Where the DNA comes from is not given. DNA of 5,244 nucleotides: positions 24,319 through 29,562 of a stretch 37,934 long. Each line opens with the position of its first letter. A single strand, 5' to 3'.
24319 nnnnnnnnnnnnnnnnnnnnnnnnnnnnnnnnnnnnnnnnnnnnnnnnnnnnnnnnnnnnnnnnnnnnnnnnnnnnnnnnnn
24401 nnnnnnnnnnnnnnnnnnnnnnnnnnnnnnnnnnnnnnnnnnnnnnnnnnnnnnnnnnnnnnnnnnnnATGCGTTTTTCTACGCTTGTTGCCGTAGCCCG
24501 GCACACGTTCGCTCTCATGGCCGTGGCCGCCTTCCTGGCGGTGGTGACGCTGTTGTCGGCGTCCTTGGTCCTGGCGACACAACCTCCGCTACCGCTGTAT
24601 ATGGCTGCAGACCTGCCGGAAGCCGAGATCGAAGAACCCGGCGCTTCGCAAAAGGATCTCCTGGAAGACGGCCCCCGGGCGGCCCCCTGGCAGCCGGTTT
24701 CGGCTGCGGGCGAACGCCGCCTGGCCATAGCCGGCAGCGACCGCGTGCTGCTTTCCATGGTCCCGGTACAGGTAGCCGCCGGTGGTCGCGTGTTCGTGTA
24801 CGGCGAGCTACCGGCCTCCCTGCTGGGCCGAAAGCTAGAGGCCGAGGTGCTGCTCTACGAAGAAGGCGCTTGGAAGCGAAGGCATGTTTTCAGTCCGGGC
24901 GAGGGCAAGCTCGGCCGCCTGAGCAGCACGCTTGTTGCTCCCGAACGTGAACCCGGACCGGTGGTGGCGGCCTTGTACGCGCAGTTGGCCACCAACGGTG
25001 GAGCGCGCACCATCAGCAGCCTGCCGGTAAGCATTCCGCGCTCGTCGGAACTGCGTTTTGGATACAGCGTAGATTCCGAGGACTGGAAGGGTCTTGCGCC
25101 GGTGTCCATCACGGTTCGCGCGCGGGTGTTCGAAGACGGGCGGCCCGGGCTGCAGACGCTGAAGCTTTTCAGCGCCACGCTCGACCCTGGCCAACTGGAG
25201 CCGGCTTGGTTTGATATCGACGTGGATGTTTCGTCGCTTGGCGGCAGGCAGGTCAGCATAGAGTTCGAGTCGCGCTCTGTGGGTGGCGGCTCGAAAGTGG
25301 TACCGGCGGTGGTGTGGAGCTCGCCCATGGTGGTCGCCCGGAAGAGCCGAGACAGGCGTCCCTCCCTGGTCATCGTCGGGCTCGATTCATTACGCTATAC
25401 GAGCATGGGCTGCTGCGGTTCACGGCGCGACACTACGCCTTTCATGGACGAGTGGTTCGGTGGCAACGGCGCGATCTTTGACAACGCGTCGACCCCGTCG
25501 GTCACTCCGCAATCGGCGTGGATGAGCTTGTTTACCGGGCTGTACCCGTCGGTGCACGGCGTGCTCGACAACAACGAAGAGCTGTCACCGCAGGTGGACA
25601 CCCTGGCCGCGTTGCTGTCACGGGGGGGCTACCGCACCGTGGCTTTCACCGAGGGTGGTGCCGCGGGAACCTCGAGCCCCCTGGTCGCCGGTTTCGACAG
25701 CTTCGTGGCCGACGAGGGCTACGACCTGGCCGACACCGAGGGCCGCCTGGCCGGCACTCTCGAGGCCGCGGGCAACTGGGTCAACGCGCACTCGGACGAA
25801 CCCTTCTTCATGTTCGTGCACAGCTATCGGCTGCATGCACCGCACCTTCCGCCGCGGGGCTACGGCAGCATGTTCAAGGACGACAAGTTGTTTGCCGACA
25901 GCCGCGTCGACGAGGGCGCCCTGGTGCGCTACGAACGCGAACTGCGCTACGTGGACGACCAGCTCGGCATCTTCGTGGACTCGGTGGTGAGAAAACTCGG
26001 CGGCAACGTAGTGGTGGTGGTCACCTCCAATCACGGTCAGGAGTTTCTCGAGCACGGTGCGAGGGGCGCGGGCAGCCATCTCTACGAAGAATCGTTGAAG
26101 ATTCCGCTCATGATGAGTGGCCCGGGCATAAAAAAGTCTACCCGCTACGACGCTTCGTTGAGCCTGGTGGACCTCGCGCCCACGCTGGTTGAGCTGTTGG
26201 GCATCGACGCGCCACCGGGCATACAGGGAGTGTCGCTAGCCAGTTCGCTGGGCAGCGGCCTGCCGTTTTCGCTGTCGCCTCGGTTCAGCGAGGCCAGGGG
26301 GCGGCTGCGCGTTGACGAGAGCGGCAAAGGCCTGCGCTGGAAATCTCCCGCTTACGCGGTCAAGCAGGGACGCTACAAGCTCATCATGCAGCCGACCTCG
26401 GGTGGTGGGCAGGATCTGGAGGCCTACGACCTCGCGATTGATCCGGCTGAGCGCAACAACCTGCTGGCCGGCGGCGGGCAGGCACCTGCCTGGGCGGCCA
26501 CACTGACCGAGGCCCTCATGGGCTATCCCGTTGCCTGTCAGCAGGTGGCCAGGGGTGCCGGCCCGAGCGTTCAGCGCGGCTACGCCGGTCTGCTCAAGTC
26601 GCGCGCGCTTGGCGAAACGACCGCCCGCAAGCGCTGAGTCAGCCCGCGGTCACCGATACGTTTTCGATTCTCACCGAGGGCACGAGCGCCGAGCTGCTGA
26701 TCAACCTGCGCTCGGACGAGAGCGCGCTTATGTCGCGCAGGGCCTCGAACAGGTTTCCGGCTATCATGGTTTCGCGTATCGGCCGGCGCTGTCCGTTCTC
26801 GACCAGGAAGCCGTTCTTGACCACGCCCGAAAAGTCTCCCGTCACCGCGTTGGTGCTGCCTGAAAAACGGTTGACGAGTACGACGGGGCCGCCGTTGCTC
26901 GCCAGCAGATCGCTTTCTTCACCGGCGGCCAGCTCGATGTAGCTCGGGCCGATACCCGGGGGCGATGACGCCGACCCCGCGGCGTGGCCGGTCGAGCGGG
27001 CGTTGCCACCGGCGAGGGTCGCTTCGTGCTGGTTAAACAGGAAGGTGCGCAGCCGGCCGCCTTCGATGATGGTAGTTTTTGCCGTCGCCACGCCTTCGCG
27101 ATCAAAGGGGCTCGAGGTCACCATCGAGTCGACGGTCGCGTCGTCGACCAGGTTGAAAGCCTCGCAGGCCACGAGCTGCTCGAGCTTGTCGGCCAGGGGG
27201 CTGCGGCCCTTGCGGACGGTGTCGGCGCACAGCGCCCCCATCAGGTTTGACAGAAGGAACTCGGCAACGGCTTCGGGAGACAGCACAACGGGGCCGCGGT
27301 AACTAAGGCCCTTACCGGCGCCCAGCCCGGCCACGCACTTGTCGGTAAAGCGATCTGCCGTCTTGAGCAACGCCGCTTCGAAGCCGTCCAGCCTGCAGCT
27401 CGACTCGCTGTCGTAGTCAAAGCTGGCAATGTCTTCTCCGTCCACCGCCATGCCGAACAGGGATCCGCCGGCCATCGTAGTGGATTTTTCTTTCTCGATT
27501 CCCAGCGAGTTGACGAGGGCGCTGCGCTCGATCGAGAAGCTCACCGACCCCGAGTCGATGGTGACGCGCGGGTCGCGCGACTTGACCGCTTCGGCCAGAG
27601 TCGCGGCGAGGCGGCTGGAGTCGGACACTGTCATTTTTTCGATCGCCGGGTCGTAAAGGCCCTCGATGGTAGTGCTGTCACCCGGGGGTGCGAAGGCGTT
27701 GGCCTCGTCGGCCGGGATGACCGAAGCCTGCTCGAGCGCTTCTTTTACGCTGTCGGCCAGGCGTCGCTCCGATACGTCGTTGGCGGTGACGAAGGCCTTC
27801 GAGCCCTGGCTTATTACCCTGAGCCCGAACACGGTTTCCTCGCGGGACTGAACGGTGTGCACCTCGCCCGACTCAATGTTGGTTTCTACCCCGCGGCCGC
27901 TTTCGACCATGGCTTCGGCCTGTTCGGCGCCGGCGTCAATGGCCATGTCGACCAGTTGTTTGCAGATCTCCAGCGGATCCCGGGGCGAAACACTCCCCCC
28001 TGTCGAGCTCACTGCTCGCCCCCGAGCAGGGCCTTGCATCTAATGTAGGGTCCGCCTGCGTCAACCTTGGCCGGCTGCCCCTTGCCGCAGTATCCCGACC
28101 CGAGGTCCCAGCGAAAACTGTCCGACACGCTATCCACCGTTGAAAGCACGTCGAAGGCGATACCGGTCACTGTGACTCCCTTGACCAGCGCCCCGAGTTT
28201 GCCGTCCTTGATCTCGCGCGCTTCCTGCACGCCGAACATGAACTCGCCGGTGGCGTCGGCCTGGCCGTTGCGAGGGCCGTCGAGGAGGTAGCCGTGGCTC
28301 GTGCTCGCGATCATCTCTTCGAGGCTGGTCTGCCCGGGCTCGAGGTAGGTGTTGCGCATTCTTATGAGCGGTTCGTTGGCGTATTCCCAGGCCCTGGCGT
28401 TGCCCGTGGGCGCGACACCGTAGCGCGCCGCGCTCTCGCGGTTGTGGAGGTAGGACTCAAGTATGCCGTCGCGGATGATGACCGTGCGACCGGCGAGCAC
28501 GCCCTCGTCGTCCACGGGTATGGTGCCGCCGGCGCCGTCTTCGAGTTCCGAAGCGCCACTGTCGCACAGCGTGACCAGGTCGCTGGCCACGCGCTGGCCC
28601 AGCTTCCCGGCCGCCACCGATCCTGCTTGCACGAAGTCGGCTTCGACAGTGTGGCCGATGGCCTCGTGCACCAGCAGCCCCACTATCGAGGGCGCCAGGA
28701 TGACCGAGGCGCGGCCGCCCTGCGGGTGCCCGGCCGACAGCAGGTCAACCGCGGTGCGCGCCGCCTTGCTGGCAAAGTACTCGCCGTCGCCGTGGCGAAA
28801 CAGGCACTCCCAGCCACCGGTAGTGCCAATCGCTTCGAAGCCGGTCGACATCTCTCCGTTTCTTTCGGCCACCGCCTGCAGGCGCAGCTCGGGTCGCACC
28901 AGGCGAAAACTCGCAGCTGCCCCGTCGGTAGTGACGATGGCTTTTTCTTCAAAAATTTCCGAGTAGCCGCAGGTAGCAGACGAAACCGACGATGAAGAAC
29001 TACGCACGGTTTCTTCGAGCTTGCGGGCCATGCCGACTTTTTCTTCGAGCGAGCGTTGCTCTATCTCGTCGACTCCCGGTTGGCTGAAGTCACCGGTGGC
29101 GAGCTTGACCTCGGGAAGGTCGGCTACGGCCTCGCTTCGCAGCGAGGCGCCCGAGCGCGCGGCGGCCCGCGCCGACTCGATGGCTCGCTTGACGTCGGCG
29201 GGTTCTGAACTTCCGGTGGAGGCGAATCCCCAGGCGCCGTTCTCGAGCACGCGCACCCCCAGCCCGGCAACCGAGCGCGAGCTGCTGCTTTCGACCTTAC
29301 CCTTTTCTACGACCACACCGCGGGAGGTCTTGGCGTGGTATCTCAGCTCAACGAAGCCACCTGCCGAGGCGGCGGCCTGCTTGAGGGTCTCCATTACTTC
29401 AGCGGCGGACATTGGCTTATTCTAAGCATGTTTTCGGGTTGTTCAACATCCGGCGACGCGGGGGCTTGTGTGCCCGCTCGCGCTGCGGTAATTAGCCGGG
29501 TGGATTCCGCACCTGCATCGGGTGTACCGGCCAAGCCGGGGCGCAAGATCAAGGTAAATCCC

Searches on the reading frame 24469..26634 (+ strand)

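Call 7: search_protein_families(library=pfam, proteins=[window:24469-26634:+], max_evalue=0.001)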
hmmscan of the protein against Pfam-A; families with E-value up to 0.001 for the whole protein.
window:24469-26634:+ (722 aa): 3 families
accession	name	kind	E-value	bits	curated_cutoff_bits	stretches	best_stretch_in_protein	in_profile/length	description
PF00884.28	Sulfatase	-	1.1e-34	120.5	25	1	299-579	2-301/301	Sulfatase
PF16347.10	SGSH_C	-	9.4e-13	49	29.3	1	538-592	11-66/154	N-sulphoglucosamine sulphohydrolase, C-terminal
PF01663.27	Phosphodiest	-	8.2e-10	39.2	23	1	300-369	1-66/342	Type I phosphodiesterase / nucleotide pyrophosphatase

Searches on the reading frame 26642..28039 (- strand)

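Call 7: search_protein_families(library=pfam, proteins=[window:26642-28039:-], max_evalue=0.001)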
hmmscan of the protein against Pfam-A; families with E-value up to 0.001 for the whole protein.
window:26642-28039:- (466 aa): 3 families
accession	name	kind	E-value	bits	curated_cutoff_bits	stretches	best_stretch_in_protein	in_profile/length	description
PF19289.4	PmbA_TldD_3rd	-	1.9e-55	187.9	22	1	249-464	4-219/220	PmbA/TldA metallopeptidase C-terminal domain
PF01523.21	PmbA_TldD_1st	-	4.1e-10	40.1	20.9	1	41-105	1-65/65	PmbA/TldA metallopeptidase domain 1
PF19290.4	PmbA_TldD_2nd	-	2.8e-05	24.9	20.9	1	133-219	3-91/109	PmbA/TldA metallopeptidase central domain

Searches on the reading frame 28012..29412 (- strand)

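Call 7: search_protein_families(library=pfam, proteins=[window:28012-29412:-], max_evalue=0.001)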
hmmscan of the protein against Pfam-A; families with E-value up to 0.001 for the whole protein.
window:28012-29412:- (467 aa): 3 families
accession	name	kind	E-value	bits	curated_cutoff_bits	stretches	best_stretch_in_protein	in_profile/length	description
PF19289.4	PmbA_TldD_3rd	-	8.9e-59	198.7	22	1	233-461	2-215/220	PmbA/TldA metallopeptidase C-terminal domain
PF01523.21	PmbA_TldD_1st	-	1.6e-16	60.6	20.9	1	21-85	1-65/65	PmbA/TldA metallopeptidase domain 1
PF19290.4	PmbA_TldD_2nd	-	2.3e-16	60.6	20.9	1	117-225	3-109/109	PmbA/TldA metallopeptidase central domain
